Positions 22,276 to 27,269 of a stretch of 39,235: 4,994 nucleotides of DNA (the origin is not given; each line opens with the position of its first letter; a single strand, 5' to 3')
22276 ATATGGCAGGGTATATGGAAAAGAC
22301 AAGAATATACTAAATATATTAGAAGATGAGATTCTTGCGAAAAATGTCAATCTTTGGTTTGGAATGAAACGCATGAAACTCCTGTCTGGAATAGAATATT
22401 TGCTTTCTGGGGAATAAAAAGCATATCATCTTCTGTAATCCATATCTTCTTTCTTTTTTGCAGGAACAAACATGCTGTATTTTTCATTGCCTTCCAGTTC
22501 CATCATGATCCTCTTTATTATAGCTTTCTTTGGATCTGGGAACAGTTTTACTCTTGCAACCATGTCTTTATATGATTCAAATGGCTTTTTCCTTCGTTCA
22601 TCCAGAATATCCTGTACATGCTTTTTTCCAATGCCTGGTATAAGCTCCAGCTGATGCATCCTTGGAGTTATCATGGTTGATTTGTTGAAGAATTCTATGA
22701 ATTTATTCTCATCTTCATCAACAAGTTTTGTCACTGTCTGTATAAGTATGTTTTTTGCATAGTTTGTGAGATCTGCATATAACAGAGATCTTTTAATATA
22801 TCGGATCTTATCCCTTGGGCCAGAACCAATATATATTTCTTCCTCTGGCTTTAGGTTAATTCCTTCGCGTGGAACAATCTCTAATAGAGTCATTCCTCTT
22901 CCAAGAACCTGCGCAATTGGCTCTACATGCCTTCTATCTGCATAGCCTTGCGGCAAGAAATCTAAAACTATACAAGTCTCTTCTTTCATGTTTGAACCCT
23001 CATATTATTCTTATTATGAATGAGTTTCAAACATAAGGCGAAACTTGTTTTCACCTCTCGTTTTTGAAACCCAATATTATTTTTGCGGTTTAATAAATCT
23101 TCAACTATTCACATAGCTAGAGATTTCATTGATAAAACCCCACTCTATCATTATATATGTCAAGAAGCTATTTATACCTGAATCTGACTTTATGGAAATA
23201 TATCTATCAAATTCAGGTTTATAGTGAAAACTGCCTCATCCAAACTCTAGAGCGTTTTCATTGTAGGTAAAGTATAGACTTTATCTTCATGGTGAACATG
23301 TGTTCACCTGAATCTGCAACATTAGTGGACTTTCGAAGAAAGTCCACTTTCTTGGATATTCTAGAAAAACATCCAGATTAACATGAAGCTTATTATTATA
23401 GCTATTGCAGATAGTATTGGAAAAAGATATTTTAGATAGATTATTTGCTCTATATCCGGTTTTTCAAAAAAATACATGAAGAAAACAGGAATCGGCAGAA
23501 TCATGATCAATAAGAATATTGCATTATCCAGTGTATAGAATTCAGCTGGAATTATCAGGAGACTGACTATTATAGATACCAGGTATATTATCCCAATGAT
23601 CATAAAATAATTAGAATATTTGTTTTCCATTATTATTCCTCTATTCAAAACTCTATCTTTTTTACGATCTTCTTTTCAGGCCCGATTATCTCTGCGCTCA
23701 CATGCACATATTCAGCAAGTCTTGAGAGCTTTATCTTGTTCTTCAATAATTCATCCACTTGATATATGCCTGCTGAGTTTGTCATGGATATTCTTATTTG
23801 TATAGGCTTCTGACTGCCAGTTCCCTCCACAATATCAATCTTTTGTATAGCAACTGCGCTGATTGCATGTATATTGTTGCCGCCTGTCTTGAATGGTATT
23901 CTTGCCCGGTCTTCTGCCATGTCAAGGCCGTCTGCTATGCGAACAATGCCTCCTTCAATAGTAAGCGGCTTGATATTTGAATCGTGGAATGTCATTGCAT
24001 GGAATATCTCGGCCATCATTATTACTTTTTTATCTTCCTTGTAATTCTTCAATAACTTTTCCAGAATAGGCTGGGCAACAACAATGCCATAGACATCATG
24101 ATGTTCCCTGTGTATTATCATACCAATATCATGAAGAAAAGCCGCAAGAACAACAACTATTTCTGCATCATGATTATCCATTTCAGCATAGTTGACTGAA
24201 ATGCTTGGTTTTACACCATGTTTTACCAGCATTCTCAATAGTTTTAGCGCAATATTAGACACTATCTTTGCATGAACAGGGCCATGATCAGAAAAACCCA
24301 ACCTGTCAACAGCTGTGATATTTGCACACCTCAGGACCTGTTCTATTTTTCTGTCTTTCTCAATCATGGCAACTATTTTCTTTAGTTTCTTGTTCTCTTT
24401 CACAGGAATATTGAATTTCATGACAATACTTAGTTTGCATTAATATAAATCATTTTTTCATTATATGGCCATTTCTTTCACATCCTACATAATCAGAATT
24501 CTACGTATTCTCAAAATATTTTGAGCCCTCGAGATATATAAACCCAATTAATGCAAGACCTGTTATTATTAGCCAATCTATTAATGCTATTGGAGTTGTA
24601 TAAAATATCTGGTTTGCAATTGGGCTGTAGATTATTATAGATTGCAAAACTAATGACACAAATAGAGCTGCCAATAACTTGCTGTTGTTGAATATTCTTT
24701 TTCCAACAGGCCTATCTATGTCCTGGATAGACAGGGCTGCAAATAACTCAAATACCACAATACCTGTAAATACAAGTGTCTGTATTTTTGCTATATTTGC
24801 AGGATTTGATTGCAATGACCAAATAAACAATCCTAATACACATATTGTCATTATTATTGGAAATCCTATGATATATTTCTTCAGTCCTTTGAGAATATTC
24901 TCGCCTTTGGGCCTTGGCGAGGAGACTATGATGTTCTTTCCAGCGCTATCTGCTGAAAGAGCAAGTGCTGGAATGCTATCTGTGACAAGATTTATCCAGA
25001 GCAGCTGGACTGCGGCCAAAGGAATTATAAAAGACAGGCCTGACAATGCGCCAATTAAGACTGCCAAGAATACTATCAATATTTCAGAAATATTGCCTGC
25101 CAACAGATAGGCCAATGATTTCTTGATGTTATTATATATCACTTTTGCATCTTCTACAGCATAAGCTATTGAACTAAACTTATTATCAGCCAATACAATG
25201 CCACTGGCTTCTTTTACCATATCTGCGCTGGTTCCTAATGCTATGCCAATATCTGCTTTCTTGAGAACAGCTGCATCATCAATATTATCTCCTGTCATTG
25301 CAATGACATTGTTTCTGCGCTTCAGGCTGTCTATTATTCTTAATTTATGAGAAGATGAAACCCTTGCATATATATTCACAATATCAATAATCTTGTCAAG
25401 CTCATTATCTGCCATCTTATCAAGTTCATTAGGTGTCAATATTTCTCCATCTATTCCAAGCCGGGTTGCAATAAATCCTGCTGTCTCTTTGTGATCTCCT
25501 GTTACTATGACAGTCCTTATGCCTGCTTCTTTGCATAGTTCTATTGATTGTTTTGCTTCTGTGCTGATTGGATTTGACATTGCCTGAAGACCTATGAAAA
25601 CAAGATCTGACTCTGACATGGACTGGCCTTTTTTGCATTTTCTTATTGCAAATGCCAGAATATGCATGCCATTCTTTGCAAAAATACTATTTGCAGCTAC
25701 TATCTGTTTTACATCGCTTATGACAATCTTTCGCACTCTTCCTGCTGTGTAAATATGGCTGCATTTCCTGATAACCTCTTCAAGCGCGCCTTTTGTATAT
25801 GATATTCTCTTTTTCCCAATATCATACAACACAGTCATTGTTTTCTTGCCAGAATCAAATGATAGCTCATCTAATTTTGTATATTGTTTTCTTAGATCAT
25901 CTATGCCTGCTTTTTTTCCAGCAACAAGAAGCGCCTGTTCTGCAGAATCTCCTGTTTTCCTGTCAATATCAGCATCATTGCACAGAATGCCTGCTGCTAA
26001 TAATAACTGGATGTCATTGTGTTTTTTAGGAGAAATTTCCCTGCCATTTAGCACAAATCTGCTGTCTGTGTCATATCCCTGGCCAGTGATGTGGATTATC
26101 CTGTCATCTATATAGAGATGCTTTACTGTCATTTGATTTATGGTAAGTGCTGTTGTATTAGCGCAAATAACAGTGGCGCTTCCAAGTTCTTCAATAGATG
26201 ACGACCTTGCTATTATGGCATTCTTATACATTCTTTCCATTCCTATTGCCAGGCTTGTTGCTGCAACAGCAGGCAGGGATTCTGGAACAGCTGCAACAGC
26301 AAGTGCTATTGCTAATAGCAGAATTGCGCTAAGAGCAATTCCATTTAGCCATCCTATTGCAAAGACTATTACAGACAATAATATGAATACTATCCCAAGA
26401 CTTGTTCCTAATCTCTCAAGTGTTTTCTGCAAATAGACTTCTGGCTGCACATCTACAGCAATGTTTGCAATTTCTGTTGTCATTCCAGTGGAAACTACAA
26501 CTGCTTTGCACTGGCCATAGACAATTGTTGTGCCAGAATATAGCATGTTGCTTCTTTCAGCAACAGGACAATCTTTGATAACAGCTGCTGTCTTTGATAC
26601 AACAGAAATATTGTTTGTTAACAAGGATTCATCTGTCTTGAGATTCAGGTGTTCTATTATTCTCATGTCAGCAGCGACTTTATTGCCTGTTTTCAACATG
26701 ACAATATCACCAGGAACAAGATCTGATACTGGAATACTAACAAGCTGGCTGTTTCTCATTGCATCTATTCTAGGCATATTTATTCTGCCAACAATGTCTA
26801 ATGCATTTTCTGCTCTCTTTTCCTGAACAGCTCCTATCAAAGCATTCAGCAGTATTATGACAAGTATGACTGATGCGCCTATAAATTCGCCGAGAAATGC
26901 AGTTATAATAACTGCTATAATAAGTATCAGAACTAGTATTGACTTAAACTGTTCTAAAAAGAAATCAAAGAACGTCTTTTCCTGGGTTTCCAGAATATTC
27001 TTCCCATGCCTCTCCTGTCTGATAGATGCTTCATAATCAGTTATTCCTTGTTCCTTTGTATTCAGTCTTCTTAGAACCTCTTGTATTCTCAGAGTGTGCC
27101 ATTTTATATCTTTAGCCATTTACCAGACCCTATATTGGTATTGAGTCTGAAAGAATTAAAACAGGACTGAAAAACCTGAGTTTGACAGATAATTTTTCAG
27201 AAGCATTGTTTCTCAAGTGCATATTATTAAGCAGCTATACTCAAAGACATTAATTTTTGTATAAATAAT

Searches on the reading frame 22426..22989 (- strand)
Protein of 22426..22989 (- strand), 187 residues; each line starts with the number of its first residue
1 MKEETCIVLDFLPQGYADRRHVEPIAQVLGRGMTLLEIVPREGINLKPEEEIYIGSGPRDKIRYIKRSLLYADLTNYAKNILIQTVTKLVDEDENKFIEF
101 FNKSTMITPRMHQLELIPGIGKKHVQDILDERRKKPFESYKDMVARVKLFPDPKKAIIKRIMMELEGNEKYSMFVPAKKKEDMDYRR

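Call 10: search_protein_families(library=pfam, proteins=[window:22426-22989:-])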
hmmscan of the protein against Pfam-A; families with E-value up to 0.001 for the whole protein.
window:22426-22989:- (187 aa): 2 families
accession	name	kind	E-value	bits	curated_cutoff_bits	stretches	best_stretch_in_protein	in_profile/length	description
PF04919.18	DUF655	-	1.6e-56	191.6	22.2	1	3-175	2-180/181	Protein of unknown function (DUF655)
PF14579.12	HHH_6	-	2.3e-05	24.9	25.6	1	114-148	27-62/90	Helix-hairpin-helix motif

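Call 16: find_encoding_contigs(protein=window:22426-22989:-, flank=10000, max_places=10)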
Protein window:22426-22989:- (187 aa): 1 contig read that carries it; 1 place shown.
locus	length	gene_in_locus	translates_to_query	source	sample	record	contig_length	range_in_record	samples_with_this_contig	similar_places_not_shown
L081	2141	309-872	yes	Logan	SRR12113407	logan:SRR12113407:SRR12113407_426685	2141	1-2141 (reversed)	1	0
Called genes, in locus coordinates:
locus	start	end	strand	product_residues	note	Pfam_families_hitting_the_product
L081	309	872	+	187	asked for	PF04919:DUF655, PF14579:HHH_6 (faint)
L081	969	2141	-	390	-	?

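Call 27: find_homologous_proteins(query=window:22426-22989:-, max_evalue=1e-30)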
Query window:22426-22989:- (187 aa): 406 proteins with E <= 1e-30 among 448 candidates; the best 120 are listed.
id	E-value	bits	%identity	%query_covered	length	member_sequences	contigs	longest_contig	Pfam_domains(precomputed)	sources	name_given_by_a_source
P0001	6.6e-118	409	100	100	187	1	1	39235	PF04919.19,PF14579.13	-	-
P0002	2.0e-104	365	86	100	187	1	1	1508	PF04919.19,PF14579.13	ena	-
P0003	6.6e-102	357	84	100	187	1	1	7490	PF04919.19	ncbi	ncbi:MAG: DUF655 domain-containing protein [Candidatus Aenigmatarchaeota archaeon]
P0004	1.8e-93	330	77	98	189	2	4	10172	PF04919.19,PF14579.13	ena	-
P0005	2.4e-90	320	76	99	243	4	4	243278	PF04919.19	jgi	-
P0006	2.9e-89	316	72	100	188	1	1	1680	PF04919.19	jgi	jgi:putative nucleotide binding protein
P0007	4.1e-88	312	72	100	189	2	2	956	PF04919.19,PF14579.13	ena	-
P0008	2.2e-84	300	71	97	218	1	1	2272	PF04919.19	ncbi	-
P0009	1.4e-74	268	63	96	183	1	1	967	PF04919.19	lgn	-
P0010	1.2e-73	265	62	97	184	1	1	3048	PF04919.19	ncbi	-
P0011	1.7e-73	265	66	94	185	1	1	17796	PF04919.19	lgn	-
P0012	3.4e-73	264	61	97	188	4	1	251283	PF04919.19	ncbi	ncbi:MAG: DUF655 domain-containing protein [Candidatus Aenigmatarchaeota archaeon]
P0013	7.7e-73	262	64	96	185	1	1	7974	PF04919.19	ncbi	-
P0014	2.2e-72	261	62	96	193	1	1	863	PF04919.19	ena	-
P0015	7.9e-72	259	65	96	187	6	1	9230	PF04919.19,PF14579.13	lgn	-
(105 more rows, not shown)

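Call 28: find_encoding_contigs(protein=P0003, flank=6000, max_places=3)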
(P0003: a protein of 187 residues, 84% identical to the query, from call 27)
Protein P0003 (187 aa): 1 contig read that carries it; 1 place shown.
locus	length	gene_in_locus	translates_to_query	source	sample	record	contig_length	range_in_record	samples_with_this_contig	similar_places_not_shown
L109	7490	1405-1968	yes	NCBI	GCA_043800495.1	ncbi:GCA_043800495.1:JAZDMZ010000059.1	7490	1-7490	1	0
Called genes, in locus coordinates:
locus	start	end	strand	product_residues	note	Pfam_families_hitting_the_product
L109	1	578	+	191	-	PF01841:Transglut_core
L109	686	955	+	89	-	-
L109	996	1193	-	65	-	-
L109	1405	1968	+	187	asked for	PF04919:DUF655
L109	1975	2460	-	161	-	-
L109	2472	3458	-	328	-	-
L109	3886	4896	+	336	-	PF00589:Phage_integrase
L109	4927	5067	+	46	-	-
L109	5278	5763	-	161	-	PF01850:PIN (weak)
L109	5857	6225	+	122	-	-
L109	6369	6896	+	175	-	PF22600:MTPAP-like_central (faint), PF01909:NTP_transf_2 (faint), PF18765:Polbeta (weak)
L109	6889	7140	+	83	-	-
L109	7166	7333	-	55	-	-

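Call 29: find_encoding_contigs(protein=P0004, flank=6000, max_places=4)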
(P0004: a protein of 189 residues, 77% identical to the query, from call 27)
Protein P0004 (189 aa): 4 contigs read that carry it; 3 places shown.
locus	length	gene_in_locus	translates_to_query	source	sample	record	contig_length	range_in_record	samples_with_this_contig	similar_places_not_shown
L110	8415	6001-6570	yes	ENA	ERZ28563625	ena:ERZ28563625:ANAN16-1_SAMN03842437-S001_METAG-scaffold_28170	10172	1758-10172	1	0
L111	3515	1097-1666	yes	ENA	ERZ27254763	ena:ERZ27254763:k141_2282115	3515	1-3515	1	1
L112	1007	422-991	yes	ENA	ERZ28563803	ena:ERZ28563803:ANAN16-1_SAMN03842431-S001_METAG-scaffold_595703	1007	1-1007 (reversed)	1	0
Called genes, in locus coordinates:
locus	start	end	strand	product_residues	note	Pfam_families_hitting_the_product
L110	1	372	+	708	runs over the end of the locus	?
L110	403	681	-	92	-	-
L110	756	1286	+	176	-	PF00300:His_Phos_1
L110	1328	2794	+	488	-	PF01336:tRNA_anti-codon, PF00152:tRNA-synt_2, PF01409:tRNA-synt_2d (faint)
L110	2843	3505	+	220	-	-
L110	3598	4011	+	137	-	-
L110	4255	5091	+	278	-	-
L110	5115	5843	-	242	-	-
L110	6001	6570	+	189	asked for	PF04919:DUF655, PF14579:HHH_6 (faint)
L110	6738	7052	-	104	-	-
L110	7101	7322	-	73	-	-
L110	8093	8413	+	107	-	?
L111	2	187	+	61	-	?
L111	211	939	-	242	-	-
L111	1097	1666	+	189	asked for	PF04919:DUF655, PF14579:HHH_6 (faint)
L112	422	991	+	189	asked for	PF04919:DUF655, PF14579:HHH_6 (faint)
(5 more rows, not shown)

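Call 30: find_encoding_contigs(protein=P0005, flank=6000, max_places=4)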
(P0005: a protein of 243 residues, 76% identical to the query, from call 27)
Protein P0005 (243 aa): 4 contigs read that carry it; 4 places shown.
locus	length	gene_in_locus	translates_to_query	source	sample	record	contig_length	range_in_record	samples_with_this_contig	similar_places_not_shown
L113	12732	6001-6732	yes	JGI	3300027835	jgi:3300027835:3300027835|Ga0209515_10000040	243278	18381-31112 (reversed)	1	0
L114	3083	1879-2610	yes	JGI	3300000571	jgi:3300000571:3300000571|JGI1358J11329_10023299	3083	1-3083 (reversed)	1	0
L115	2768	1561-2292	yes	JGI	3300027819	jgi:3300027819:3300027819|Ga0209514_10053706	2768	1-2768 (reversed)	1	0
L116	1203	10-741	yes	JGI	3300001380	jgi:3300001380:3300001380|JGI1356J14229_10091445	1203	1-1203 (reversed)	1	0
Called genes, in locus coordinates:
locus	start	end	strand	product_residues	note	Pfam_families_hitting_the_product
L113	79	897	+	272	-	PF00069:Pkinase, PF01636:APH (faint), PF07714:PK_Tyr_Ser-Thr, PF03109:ABC1 (weak)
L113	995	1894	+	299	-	PF00069:Pkinase, PF07714:PK_Tyr_Ser-Thr, PF01636:APH (faint)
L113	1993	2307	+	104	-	PF00069:Pkinase (weak)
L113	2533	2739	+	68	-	-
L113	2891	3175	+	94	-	PF01157:Ribosomal_L21e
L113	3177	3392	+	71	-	-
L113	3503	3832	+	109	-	PF03874:RNA_pol_Rpb4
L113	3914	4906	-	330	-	-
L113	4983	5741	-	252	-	-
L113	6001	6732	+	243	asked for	PF04919:DUF655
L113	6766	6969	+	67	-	PF18929:DUF5678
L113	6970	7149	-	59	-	-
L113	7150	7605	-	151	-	PF01797:Y1_Tnp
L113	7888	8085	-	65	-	-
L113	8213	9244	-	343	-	PF00389:2-Hacid_dh, PF02826:2-Hacid_dh_C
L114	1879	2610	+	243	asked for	PF04919:DUF655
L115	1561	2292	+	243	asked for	PF04919:DUF655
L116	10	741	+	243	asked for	PF04919:DUF655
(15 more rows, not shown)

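Call 52: find_encoding_contigs(protein=P0011, flank=5000, max_places=1)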
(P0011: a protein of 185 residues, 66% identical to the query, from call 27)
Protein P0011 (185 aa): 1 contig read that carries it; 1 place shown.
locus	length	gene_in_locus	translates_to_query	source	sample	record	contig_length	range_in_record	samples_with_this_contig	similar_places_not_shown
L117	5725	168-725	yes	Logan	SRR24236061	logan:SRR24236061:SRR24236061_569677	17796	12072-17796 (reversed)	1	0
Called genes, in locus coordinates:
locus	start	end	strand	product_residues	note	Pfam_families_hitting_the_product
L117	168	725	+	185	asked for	PF04919:DUF655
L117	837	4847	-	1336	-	-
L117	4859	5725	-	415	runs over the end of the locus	-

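Call 53: find_encoding_contigs(protein=P0008, flank=5000, max_places=1)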
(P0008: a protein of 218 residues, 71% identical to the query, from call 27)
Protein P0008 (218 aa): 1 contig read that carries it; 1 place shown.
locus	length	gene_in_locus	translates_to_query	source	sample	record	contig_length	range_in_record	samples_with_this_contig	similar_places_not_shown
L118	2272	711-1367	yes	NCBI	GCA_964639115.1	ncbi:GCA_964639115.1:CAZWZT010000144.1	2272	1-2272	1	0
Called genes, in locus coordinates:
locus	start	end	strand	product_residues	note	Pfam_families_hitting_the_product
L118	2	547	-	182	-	?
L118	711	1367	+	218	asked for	PF04919:DUF655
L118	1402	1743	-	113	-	-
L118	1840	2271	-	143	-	?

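Call 54: find_encoding_contigs(protein=P0015, flank=5000, max_places=1)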
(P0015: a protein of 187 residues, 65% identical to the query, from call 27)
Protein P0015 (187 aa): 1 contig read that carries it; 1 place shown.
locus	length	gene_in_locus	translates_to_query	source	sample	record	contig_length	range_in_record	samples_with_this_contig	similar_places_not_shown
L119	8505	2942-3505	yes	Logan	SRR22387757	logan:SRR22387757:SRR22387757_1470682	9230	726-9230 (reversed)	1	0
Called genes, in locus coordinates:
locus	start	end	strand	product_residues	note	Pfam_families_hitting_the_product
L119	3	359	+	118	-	?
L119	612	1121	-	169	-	-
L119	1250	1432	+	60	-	-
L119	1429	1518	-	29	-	-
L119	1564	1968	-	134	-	-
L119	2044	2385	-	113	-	PF02452:PemK_toxin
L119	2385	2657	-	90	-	PF04014:MazE_antitoxin (weak)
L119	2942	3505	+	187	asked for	PF04919:DUF655, PF14579:HHH_6 (faint)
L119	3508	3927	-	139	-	PF01850:PIN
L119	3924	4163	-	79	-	-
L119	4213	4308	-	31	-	PF26688:RHH_12 (weak)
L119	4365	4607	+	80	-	-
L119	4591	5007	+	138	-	PF13470:PIN_3 (weak)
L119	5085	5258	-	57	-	-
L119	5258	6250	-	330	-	PF02353:CMAS (weak), PF05175:MTS (weak), PF05891:Methyltransf_PK, PF13489:Methyltransf_23, PF13847:Methyltransf_31, PF08241:Methyltransf_11, PF08242:Methyltransf_12, PF13649:Methyltransf_25, +3 more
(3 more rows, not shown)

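Call 74: find_homologous_proteins(query=L109:3886-4896:+, max_evalue=1e-40)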
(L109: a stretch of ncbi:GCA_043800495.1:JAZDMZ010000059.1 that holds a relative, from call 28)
Query L109:3886-4896:+ (336 aa): 4077 proteins with E <= 1e-40 among 5991 candidates; the best 120 are listed.
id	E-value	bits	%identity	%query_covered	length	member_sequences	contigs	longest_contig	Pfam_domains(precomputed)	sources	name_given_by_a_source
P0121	7.7e-225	763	100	100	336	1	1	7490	PF00589.28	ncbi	ncbi:MAG: tyrosine-type recombinase/integrase [Candidatus Aenigmatarchaeota archaeon]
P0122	3.3e-119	416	55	100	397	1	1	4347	PF00589.28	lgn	-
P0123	2.8e-117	410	55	100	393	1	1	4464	PF00589.28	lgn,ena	-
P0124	5.8e-117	409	53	100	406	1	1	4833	PF00589.28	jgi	-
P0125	1.9e-116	407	55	100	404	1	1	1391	PF00589.28,PF22823.3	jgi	-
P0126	2.5e-116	407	55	100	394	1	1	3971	PF12773.14,PF00589.28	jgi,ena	-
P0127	2.6e-115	403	55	100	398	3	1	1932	PF00589.28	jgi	-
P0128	2.9e-114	400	53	99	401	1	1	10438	PF00589.28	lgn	-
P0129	4.3e-114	399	53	100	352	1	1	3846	PF00589.28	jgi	-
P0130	2.0e-113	397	55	100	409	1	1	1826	PF00589.28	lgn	-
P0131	2.3e-113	397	53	100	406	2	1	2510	PF00589.28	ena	-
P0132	3.2e-113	397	53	100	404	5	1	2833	PF00589.28,PF02899.24,PF22823.3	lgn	-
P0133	4.6e-113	396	54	99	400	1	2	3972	PF00589.28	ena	-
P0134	8.0e-113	395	52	100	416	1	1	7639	PF00589.28,PF10571.16,PF02899.24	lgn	-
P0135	8.3e-113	395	54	100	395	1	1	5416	PF00589.28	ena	-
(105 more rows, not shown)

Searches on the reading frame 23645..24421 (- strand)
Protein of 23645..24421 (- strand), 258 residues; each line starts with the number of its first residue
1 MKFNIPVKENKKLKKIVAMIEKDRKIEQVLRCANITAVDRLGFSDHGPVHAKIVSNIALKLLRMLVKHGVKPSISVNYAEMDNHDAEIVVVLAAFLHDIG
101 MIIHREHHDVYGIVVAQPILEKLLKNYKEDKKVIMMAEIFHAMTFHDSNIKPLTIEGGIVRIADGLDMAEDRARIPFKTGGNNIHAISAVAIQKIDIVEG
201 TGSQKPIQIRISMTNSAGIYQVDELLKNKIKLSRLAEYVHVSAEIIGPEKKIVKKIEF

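Call 51: search_protein_families(library=pfam, proteins=[window:23645-24421:-], max_evalue=0.0001)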
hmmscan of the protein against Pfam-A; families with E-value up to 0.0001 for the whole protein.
window:23645-24421:- (258 aa): 1 family
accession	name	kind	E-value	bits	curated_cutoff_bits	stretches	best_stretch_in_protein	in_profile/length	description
PF01966.28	HD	-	7.6e-07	29.9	22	1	79-168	16-115/116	HD domain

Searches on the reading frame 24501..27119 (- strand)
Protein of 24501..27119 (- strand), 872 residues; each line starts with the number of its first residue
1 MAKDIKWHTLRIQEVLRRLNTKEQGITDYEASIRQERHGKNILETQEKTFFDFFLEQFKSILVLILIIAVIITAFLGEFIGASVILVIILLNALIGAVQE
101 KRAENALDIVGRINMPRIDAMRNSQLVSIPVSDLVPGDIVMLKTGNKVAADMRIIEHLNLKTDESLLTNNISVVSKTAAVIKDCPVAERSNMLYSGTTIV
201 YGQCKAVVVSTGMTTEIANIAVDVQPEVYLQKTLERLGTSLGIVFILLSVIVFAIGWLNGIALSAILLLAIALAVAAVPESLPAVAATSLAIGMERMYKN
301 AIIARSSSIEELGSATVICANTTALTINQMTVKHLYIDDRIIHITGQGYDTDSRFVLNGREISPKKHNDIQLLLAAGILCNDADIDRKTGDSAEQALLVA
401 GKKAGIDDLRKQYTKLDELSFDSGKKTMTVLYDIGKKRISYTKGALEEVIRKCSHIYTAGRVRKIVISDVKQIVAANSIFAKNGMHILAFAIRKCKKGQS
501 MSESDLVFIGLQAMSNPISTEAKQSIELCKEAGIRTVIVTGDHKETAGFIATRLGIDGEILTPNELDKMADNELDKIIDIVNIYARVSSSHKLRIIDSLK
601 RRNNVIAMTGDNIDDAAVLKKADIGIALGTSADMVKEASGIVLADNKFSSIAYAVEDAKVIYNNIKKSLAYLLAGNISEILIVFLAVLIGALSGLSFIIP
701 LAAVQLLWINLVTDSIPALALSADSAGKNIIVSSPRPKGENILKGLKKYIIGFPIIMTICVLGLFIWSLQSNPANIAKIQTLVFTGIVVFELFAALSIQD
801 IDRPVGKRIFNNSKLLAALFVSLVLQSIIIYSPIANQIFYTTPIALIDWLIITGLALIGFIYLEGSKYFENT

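Call 10: search_protein_families(library=pfam, proteins=[window:24501-27119:-])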
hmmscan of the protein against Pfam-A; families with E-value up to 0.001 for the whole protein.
window:24501-27119:- (872 aa): 6 families
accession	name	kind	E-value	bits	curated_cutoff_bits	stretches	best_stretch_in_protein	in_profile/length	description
PF00122.25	E1-E2_ATPase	-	2.5e-37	128.6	28.1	1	119-299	8-180/181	E1-E2 ATPase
PF00689.26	Cation_ATPase_C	-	6.3e-35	121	27.3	1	699-869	2-175/175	Cation transporting ATPase, C-terminus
PF00690.31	Cation_ATPase_N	-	1.4e-17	63.5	20.4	1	7-72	1-68/69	Cation transporter/ATPase, N-terminus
PF13246.12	Cation_ATPase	-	7.3e-16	58.4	21.7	1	379-456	2-91/91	Cation transport ATPase (P-type)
PF00702.32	Hydrolase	-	1.8e-09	38.7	26.4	1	518-623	99-191/191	haloacid dehalogenase-like hydrolase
PF08282.18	Hydrolase_3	-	4.4e-06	27.1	20.9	1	601-654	201-254/255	haloacid dehalogenase-like hydrolase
